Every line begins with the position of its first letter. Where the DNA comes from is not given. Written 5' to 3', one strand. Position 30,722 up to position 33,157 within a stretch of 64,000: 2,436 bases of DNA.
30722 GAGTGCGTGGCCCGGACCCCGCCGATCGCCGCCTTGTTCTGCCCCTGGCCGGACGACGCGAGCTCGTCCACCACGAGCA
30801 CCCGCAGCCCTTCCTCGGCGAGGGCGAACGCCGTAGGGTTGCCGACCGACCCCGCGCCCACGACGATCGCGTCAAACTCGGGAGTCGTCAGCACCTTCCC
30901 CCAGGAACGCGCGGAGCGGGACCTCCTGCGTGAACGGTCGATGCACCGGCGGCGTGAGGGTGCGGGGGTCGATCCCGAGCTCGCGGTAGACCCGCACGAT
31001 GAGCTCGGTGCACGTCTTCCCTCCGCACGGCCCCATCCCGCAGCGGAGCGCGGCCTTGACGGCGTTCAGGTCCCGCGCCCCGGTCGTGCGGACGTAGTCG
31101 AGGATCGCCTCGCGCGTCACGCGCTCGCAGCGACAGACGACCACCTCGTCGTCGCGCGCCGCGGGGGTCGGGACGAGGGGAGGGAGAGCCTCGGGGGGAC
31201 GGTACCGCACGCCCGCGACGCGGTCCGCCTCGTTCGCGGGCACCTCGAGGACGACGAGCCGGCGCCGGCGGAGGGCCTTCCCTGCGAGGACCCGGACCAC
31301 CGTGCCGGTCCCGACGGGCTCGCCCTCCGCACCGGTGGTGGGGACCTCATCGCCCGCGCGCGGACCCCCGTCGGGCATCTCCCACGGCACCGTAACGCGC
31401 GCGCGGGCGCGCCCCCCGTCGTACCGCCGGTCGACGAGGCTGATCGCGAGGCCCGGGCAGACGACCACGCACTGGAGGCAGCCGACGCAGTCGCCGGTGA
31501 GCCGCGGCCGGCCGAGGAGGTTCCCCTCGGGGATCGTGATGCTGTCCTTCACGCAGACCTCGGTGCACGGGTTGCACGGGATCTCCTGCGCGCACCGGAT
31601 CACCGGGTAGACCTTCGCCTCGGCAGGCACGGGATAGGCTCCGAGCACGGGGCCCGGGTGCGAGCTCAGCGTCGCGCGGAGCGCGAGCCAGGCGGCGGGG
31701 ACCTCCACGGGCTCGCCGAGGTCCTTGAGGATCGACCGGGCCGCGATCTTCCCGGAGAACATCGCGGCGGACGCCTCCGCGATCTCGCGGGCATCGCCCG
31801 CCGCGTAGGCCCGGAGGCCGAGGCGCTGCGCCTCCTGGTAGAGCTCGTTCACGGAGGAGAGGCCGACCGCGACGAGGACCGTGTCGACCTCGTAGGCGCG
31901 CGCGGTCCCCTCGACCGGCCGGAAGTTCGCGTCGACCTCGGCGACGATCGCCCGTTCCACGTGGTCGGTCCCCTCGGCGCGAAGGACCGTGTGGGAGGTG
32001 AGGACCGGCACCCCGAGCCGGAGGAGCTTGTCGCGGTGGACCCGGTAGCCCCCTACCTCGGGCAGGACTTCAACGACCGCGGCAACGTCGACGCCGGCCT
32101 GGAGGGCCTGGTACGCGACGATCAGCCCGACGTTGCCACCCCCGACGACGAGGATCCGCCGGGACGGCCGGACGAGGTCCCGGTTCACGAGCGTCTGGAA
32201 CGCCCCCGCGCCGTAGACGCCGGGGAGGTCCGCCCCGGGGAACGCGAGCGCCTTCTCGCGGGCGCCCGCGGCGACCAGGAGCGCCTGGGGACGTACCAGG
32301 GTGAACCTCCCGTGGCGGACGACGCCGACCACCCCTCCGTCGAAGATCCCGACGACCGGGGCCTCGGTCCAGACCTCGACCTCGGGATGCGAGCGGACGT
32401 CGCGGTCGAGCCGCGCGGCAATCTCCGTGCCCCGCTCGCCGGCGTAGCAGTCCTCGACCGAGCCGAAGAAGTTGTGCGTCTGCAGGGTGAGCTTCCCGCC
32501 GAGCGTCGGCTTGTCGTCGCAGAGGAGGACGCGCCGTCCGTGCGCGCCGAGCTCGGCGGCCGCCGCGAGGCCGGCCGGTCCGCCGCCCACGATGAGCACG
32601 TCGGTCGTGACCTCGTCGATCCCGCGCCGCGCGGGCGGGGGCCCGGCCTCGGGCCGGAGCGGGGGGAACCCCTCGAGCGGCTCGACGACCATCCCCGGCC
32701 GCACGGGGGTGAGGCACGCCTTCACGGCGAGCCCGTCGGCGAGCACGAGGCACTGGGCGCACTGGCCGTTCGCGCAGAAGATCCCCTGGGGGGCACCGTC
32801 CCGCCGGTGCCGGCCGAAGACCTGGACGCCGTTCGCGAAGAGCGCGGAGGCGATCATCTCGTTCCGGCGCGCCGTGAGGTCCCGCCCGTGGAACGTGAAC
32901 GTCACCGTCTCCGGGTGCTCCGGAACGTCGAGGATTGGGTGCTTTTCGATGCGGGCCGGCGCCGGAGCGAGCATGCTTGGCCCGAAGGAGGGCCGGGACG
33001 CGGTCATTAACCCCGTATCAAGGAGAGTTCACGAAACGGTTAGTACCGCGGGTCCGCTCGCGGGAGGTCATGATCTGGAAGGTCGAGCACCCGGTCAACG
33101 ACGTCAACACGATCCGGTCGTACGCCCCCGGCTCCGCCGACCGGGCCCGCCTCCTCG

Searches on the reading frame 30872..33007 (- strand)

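Call 104: search_protein_families(library=pfam, proteins=[window:30872-33007:-], max_evalue=0.0001)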
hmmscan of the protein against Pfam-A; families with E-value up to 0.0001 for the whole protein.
window:30872-33007:- (711 aa): 13 families
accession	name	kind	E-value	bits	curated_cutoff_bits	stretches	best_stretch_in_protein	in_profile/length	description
PF07992.20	Pyr_redox_2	-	1.8e-24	87.1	26.1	1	136-395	2-248/291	Pyridine nucleotide-disulphide oxidoreductase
PF13510.11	Fer2_4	-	4.4e-22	78.4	22.8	1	33-109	2-78/82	2Fe-2S iron-sulfur cluster binding domain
PF12831.13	FAD_oxidored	-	1.1e-11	45.2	27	1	136-201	1-69/416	FAD dependent oxidoreductase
PF13450.12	NAD_binding_8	-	1.3e-10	41.8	21.9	1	139-177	1-39/68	NAD(P)-binding Rossmann-like domain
PF00070.33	Pyr_redox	-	2.2e-09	38.1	22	0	284-349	1-71/82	Pyridine nucleotide-disulphide oxidoreductase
PF00890.30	FAD_binding_2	-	3.1e-09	37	20.4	1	136-173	1-38/414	FAD binding domain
PF03486.20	HI0933_like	-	8.5e-09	35.6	50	1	136-175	2-41/244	HI0933-like protein Rossmann domain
PF04324.20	Fer2_BFD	-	4.7e-08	33.7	26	1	623-672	1-46/50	BFD-like [2Fe-2S] binding domain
PF01494.25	FAD_binding_3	-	1.6e-06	28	22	1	135-164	2-31/349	FAD binding domain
PF01266.30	DAO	-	3e-06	27.4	27.9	1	136-170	1-35/353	FAD dependent oxidoreductase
PF01946.23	Thi4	-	1.6e-05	24.7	26.2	0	132-174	15-58/235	Thi4 family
PF13241.12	NAD_binding_7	-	4.6e-05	24.4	22.1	0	283-366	8-90/104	Putative NAD(P)-binding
PF01134.28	GIDA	-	6.2e-05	22.7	22.1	0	136-168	1-29/391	Glucose inhibited division protein A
